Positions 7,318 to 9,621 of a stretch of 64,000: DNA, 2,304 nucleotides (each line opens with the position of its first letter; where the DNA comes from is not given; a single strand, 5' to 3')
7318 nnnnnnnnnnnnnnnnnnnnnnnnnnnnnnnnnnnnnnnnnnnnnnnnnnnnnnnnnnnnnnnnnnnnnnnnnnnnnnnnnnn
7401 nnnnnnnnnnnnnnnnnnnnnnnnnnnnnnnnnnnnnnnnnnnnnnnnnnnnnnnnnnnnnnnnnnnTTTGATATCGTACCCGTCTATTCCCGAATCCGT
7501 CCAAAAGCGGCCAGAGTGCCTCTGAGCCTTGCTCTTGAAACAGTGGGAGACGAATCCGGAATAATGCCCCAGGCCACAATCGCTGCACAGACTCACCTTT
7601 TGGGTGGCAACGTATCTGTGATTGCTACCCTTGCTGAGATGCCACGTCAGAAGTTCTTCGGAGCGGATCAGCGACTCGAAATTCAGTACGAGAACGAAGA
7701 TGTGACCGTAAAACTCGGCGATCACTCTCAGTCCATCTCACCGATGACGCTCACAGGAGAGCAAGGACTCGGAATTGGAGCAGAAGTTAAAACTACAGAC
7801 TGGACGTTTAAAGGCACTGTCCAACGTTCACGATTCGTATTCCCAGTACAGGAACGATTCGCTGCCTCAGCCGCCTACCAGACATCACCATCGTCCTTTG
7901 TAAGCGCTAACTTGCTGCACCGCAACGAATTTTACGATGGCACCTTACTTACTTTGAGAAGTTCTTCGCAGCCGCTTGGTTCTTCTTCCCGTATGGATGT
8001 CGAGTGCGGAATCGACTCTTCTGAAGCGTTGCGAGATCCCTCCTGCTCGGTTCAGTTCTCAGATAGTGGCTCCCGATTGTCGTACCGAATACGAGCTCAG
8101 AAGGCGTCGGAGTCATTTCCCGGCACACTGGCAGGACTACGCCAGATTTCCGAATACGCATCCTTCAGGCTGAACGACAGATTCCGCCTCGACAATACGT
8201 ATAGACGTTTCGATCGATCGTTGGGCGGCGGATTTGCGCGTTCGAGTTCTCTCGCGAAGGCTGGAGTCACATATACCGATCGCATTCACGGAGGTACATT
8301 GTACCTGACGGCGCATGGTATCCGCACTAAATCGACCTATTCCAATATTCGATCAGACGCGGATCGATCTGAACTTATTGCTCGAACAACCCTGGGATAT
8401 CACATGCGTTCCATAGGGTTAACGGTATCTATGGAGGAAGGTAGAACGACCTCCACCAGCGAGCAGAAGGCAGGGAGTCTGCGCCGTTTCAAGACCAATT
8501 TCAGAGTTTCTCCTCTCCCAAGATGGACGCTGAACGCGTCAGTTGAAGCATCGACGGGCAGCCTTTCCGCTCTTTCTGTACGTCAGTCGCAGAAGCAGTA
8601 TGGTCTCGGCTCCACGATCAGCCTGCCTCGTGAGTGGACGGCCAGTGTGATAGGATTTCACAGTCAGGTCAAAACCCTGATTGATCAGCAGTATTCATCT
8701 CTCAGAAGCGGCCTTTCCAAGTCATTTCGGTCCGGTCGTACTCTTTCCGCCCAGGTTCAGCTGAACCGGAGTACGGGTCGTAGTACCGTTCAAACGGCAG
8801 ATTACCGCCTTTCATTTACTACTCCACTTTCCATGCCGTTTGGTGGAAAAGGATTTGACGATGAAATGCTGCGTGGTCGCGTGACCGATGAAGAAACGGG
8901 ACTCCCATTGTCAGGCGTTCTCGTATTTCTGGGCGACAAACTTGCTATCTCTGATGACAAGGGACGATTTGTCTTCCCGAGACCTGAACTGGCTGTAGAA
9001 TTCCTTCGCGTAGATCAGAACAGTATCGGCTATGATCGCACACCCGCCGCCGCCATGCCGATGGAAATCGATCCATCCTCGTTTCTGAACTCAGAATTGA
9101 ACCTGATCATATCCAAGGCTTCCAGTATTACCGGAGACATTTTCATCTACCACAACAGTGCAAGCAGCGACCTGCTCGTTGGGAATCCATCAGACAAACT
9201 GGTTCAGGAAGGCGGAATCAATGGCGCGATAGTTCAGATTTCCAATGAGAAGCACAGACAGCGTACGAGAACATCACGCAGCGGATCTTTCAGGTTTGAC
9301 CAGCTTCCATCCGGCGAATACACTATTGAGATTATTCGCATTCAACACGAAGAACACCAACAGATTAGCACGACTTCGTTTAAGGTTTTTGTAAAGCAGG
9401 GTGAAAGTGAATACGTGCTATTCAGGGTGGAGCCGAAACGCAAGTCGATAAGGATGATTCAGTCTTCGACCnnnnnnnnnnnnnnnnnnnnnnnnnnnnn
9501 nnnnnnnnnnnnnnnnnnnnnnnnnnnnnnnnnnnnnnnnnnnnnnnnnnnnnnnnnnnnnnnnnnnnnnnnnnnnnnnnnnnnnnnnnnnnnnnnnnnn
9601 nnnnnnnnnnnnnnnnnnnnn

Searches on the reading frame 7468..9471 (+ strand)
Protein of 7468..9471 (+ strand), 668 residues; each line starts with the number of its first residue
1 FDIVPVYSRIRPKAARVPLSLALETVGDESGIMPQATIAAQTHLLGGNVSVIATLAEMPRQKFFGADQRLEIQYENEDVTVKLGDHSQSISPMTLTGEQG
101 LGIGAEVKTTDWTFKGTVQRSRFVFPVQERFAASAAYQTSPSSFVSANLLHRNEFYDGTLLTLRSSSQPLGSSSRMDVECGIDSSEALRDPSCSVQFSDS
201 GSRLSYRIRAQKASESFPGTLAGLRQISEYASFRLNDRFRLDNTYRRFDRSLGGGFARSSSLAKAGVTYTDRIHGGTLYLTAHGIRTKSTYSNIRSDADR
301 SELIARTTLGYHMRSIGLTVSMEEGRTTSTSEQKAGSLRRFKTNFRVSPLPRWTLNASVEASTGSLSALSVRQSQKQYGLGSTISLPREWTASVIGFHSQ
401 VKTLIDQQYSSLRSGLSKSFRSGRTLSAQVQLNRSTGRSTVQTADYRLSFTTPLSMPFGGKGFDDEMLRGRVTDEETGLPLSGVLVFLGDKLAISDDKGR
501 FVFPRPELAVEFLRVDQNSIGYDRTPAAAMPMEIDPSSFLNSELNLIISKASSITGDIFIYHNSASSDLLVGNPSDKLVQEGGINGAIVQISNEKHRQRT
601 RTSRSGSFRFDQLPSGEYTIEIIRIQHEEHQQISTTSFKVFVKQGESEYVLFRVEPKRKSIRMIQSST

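Call 51: find_homologous_proteins(query=A3, max_evalue=0.001)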
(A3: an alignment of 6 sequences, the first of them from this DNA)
Query A3 (6 sequences) (668 aa, profile of the alignment): 2 proteins with E <= 0.001 among 8000 candidates.
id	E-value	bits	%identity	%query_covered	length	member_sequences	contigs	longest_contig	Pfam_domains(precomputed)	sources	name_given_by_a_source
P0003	4.8e-294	995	59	100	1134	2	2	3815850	PF13620.13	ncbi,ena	-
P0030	1.9e-4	38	23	30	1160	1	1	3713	PF16371.13,PF08308.18,PF17802.8,PF00775.28,PF13620.13,PF17210.10,PF10670.16,PF13715.13,PF25020.2,PF01060.30,PF02369.23,PF14686.13,PF24421.2,PF20598.5,PF15976.12,PF09430.17,PF22904.4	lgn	-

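Call 52: find_related_loci(query=A3, collection=metagenome_contigs, flank=10000)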
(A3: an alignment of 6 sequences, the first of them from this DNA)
Query A3 (668 aa) in metagenome_contigs; peptide patterns used: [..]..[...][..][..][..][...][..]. (x = any residue, [..] = any of these).
47 stretches matched a pattern; 2 encode a relative of the query (tblastn E <= 1e-3); 2 distinct loci.
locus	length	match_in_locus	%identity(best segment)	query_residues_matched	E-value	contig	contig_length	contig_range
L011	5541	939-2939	47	1-667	0e+0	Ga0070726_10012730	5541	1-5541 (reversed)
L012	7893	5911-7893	47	1-661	0e+0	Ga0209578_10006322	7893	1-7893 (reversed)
